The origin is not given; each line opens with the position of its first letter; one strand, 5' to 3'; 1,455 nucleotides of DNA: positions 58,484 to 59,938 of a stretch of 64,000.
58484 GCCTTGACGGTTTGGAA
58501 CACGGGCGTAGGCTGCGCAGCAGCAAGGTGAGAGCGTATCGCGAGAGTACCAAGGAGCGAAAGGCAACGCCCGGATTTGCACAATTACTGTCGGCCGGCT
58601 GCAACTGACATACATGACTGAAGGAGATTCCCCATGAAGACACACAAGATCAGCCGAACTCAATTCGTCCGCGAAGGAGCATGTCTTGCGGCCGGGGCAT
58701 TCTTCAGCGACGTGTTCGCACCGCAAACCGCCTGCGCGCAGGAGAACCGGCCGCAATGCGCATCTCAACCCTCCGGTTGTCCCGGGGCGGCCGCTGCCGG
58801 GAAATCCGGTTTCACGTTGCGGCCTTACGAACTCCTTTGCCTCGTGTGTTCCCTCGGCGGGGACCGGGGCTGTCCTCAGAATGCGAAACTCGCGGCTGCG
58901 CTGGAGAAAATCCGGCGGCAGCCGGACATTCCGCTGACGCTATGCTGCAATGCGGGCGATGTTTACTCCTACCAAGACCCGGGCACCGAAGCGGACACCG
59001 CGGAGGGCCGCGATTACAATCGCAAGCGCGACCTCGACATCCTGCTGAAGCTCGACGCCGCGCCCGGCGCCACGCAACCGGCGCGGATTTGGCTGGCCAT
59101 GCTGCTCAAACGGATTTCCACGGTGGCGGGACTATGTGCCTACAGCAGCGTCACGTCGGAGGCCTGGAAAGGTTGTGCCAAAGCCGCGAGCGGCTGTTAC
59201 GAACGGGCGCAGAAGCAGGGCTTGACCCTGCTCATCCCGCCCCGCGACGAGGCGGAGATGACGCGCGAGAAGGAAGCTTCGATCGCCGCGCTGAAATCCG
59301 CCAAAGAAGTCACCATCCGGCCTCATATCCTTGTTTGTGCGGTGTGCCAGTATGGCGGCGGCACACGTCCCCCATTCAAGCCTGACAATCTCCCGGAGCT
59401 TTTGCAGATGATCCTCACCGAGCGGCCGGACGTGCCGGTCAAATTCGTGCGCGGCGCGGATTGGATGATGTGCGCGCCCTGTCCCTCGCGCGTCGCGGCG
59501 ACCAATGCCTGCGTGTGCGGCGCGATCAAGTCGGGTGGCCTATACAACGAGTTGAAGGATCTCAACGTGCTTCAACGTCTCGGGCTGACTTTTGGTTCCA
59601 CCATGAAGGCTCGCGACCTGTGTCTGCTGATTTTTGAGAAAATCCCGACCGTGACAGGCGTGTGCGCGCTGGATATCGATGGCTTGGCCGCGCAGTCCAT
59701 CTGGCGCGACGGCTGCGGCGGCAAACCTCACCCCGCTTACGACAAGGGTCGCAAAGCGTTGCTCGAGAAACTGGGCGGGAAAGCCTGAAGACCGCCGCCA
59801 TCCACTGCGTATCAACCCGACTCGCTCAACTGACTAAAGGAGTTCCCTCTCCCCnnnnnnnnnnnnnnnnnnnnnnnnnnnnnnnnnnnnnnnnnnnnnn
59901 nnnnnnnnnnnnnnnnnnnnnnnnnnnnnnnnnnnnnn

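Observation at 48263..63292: Candidate extracytoplasmic amino-sugar / sulfated-glycan processing locus built around Tat-exported DegT-type PLP aminotransferases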

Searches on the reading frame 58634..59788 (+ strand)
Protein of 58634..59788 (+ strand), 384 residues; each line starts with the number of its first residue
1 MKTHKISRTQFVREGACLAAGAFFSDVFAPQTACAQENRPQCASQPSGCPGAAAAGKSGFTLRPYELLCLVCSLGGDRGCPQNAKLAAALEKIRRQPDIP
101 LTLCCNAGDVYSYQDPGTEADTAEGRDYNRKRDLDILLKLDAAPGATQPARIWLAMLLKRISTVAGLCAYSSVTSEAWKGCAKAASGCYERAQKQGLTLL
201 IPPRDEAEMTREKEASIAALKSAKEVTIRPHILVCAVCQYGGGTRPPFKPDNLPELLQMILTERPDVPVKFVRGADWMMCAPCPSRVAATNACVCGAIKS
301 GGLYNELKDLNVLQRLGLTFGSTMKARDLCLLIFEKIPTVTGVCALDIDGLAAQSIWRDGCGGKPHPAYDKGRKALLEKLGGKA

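Call 3: search_protein_families(library=pfam, proteins=[window:58634-59788:+], max_evalue=0.01)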
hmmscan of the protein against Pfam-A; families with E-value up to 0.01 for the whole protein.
window:58634-59788:+ (384 aa): 1 family
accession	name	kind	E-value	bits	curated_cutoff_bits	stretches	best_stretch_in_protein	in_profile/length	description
PF06935.16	DUF1284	-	0.0011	19.8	25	1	254-337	11-83/102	Protein of unknown function (DUF1284)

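Call 4: search_protein_families(library=ncbifam, proteins=[window:58634-59788:+], max_evalue=0.01)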
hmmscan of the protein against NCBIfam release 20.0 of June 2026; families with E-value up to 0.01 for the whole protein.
window:58634-59788:+ (384 aa): 0 families

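Call 30: search_solved_structures(query=window:58634-59788:+, max_evalue=1)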
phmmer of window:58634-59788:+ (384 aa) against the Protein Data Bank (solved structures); distinct sequences matched with E-value up to 1: 0.

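Call 70: find_homologous_proteins(query=window:58634-59788:+, max_evalue=0.00001)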
Query window:58634-59788:+ (384 aa): 622 proteins with E <= 0.00001 among 8000 candidates; the best 120 are listed.
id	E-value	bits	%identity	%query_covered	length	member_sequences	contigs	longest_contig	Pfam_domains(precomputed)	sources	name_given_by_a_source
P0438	2.7e-252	854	97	100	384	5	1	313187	-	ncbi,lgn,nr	ncbi:MAG: hypothetical protein HZA88_22775 [Verrucomicrobia bacterium]|nr:hypothetical protein [Verr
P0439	1.5e-185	635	88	82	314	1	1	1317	-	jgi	-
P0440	3.8e-166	571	75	84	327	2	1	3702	-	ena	-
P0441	4.3e-159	548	78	79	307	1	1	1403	-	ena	-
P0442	4.7e-145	501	72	78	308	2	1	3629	-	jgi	jgi:hypothetical protein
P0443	1.0e-143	497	60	99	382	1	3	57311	-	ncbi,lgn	-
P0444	4.7e-143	495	59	99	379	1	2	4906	-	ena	-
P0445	1.7e-142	493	60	99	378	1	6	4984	-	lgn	-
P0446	9.9e-142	490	60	99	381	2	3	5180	-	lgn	-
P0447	8.7e-139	481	57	99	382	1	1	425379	-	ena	-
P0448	2.7e-138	479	58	99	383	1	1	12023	-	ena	-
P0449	6.6e-137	475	64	84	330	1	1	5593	-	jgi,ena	-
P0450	1.0e-136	474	58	99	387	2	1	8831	-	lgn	-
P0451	1.4e-134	467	63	84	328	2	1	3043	PF06935.17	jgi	jgi:hypothetical protein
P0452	2.3e-134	466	57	98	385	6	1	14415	-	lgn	-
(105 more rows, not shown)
